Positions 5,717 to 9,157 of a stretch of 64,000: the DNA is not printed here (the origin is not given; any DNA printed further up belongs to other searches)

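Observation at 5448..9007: MutT-like NUDIX hydrolase translationally coupled to a PLD-nuclease / SF2-helicase / DUF3427-like protein: candidate two-gene nuclease-helicase module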

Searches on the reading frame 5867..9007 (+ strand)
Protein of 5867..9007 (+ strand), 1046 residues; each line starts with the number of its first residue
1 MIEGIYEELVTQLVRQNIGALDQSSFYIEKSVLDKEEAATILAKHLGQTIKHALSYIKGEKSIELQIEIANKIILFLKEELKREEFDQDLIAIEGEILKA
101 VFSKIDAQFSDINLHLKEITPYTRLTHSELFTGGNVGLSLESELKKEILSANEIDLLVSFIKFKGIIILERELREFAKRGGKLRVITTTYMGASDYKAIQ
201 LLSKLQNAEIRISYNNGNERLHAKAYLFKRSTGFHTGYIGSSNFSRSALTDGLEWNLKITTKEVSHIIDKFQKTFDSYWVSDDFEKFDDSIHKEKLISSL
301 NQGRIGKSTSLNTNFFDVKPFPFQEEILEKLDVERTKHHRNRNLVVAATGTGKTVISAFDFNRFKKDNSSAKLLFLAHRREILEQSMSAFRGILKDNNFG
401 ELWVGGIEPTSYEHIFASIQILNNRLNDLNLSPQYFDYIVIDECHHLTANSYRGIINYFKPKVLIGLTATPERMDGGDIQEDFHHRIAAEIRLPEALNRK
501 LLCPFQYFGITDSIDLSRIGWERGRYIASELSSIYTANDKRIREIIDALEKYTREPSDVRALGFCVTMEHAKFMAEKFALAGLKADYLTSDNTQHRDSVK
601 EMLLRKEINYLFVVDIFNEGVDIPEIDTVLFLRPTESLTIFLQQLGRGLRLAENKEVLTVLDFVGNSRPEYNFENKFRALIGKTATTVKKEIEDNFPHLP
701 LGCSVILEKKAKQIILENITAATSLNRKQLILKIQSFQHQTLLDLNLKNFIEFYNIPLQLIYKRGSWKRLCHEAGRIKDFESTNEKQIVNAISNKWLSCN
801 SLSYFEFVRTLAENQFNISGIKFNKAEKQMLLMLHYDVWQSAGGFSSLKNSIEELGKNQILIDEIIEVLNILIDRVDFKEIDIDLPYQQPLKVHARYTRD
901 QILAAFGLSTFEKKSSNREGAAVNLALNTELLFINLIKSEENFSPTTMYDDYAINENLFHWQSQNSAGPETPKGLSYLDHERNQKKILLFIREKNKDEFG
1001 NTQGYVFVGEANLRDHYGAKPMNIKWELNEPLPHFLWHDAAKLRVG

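Call 6: search_protein_families(library=pfam, proteins=[window:5867-9007:+], max_evalue=0.01)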
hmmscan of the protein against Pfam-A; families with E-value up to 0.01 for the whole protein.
window:5867-9007:+ (1046 aa): 7 families
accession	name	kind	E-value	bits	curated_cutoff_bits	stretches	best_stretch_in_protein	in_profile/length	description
PF04851.21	ResIII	-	3.8e-40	137.9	22.5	1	318-473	2-164/164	Type III restriction enzyme, res subunit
PF11907.13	DUF3427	-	1.4e-29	103.7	27.7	1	786-1039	30-278/280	Domain of unknown function (DUF3427)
PF13091.12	PLDc_2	-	1.6e-13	51.1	27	1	154-279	12-132/132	PLD-like domain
PF00271.37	Helicase_C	-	6e-11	43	23.5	1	546-651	3-109/110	Helicase conserved C-terminal domain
PF00270.35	DEAD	-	2e-10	41.1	26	1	324-472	4-161/167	DEAD/DEAH box helicase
PF09565.16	RE_NgoFVII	-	1.2e-07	31.6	23.8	1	150-273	15-146/162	NgoFVII restriction endonuclease N-terminal PLD domain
PF18766.7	SWI2_SNF2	-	1.4e-07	31.8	26.7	1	333-511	10-194/221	SWI2/SNF2 ATPase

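Call 7: search_protein_families(library=padloc, proteins=[window:5867-9007:+], max_evalue=0.01)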
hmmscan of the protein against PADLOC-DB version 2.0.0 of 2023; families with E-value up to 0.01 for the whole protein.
window:5867-9007:+ (1046 aa): 21 families
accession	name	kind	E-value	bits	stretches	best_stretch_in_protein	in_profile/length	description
PDLC03659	mREase_IV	-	2.8e-235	781.4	1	119-1043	15-942/945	Type IV methyl-directed restriction enzyme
PDLC03658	mREase_IV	-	3.9e-88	294.3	1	147-763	47-656/953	Type IV methyl-directed restriction enzyme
PDLC02707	PbeA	-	5.6e-34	115.8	4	533-679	500-646/672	PbeA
PDLC02704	PbeA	-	2.4e-24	83.8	2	585-675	565-655/682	PbeA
PDLC02706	PbeA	-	3.6e-21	73.4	3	592-668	600-676/722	PbeA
PDLC03049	REase_I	-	3.4e-20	69.7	1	332-695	179-568/807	Type I restriction enzyme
PDLC03047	REase_I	-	7.4e-18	61.7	2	338-474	361-494/1107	Type I restriction enzyme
PDLC02705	PbeA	-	1.1e-11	41.6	2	560-668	527-637/691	PbeA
PDLC02703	PbeA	-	5e-10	36.6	1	200-670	115-620/626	PbeA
PDLC03042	REase_I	-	6.2e-09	31.8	1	544-662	710-843/1170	Type I restriction enzyme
PDLC03597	REase_MTase_IIG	-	4.2e-07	25.9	1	615-657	559-601/1646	Type IIG restriction enzyme-methyltransferase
PDLC02614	DrmC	-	6.5e-07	27.3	1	139-271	21-147/153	DrmC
PDLC01439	typeIV_DinG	-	1.2e-05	22.2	0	307-359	3-53/575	CAS-IV-A; associated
PDLC03051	REase_MTase_I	-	4.5e-05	18.7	1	614-818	563-760/1591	Type I restriction enzyme-methyltransferase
PDLC03829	ZacB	-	6.9e-05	19.9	1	213-274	293-349/586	-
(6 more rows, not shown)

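Call 8: search_protein_families(library=ncbifam, proteins=[window:5867-9007:+], max_evalue=0.001)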
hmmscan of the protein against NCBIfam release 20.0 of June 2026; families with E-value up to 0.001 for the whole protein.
window:5867-9007:+ (1046 aa): 9 families
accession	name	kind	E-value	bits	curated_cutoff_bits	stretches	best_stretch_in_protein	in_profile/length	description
NF053632.1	heli_RadD_YejH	equivalog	2.7e-34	118.4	720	1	324-668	7-359/573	DNA repair helicase RadD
NF046051.1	restrict_EcoAI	equivalog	5.4e-33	114.4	550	1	323-667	161-532/768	EcoAI/FtnUII family type I restriction enzme subunit R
NF008521.0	PRK11448.1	equivalog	5e-16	57.9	729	2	543-665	683-816/1123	type I restriction-modification system endonuclease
TIGR04095.1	dnd_restrict_1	equivalog_domain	4.5e-15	55.6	600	2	586-668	318-400/451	DNA phosphorothioation system restriction enzyme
NF010337.0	PRK13766.1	equivalog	1.2e-13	50.1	610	1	339-472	29-174/781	Hef nuclease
NF003673.1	PRK05298.1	equivalog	6.1e-07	28.2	743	1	541-655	428-546/653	excinuclease ABC subunit UvrB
TIGR00631.1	uvrb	equivalog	2.8e-06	25.8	750.1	1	539-655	426-546/658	excinuclease ABC subunit UvrB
NF008394.0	PRK11192.1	equivalog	7.1e-06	25.1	507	1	535-650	226-340/441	ATP-dependent RNA helicase SrmB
NF008744.0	PRK11776.1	equivalog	6.7e-05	21.6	524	1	538-654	226-339/460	ATP-dependent RNA helicase DbpA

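Call 9: search_solved_structures(query=window:5867-9007:+, max_evalue=0.001, show_alignments=1)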
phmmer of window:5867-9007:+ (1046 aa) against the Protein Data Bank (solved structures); distinct sequences matched with E-value up to 0.001: 9.
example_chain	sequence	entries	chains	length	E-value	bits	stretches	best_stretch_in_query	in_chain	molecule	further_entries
7clg_A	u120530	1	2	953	1.8e-87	297.9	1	151-764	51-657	Putative helicase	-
6jde_B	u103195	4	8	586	1.4e-22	83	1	322-671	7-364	Putative DNA repair helicase RadD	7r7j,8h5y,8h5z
3h1t_A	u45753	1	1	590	5.8e-18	67.8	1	330-669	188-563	Type I site-specific restriction-modification system, R (Restriction) subunit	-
6p4f_A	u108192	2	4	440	1.6e-09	39.8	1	307-477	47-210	DNA-dependent ATPase XPBII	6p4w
5tnu_A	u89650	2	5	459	1.9e-09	39.6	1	307-477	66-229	DNA-dependent ATPase XPBII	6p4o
1wp9_A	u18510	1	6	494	2.1e-06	29.5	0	564-655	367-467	ATP-dependent RNA helicase, putative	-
6p66_A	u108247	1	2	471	2.7e-06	29.1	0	322-477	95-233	DNA repair protein RAD25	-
2fwr_A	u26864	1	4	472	2.7e-06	29.1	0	322-477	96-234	DNA repair protein RAD25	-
1hv8_A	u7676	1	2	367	0.0001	23.9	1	557-661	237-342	PUTATIVE ATP-DEPENDENT RNA HELICASE MJ0669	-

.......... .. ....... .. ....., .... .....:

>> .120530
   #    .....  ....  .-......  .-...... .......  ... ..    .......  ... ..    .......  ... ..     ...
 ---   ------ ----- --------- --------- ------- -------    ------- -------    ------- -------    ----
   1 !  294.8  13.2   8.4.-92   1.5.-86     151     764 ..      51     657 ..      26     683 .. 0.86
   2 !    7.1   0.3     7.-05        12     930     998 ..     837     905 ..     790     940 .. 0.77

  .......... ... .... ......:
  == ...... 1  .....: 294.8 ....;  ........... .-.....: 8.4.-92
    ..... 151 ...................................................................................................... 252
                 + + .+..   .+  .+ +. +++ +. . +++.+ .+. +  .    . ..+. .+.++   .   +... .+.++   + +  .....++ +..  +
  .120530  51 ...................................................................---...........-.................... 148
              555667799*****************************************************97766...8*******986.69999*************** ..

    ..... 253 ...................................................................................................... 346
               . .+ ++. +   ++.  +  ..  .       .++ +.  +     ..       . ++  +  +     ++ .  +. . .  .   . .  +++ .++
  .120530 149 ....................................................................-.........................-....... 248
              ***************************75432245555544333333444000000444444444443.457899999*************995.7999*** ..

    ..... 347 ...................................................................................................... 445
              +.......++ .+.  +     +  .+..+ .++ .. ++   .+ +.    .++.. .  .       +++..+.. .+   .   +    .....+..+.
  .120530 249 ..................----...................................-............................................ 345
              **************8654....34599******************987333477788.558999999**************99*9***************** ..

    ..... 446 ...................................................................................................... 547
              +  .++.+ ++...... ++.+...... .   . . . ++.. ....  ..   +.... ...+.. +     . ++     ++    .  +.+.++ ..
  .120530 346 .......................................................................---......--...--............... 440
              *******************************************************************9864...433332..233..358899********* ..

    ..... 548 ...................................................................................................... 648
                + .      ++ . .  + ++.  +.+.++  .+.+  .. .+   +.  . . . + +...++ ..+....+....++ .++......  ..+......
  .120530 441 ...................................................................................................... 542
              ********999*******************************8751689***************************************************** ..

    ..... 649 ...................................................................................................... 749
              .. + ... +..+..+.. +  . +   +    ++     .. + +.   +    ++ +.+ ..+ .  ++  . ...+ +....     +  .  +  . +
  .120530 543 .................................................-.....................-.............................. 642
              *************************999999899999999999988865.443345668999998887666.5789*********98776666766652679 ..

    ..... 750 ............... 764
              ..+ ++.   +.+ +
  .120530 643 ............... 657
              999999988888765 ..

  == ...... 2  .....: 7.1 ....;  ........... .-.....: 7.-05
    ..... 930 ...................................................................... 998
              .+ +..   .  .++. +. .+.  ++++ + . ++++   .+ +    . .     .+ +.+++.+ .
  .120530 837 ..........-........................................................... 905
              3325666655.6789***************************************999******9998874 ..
